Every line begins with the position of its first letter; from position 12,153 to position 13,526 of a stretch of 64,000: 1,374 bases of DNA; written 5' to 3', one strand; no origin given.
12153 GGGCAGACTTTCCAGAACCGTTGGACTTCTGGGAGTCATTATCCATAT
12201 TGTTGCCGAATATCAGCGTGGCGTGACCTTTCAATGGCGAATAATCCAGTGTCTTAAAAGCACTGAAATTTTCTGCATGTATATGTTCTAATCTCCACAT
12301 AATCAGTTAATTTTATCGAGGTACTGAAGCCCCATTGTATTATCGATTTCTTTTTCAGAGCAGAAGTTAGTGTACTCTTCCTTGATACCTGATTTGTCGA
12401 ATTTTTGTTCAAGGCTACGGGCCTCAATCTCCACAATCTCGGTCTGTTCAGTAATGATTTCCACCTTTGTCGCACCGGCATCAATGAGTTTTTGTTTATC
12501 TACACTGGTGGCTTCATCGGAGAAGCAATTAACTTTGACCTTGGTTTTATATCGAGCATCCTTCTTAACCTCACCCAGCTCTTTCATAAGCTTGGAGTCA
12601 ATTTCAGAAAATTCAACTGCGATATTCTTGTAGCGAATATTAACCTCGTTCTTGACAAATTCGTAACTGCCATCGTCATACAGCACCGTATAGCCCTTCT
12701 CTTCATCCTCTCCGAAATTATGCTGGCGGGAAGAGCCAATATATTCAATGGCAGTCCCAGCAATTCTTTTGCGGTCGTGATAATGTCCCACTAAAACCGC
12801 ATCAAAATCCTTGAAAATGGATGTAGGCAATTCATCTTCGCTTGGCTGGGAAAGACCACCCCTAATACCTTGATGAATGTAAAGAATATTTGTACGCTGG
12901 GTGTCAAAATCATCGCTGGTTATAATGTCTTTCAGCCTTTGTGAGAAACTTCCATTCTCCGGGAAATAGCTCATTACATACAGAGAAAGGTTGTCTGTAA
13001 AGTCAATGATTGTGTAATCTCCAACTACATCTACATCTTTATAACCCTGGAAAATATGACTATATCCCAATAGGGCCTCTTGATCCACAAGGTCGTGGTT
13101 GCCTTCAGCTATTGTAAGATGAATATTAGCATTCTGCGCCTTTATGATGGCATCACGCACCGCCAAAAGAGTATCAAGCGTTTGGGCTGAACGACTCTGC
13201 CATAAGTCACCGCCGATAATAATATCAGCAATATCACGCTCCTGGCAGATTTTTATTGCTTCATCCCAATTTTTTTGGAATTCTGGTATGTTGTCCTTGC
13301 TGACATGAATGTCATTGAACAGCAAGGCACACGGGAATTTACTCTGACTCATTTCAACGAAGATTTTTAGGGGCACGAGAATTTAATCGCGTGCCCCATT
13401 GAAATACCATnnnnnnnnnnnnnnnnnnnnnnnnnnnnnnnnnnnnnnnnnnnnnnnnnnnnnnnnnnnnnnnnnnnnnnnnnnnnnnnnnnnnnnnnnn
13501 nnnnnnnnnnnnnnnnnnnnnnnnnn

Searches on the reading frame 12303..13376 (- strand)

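Call 44: search_protein_families(library=pfam, proteins=[window:12303-13376:-], max_evalue=0.001)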
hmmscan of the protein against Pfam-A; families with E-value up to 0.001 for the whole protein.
window:12303-13376:- (357 aa): 1 family
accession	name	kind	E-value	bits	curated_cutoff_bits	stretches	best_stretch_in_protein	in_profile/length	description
PF00149.33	Metallophos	-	5.6e-08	33.9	21.5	1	18-201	4-190/191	Calcineurin-like phosphoesterase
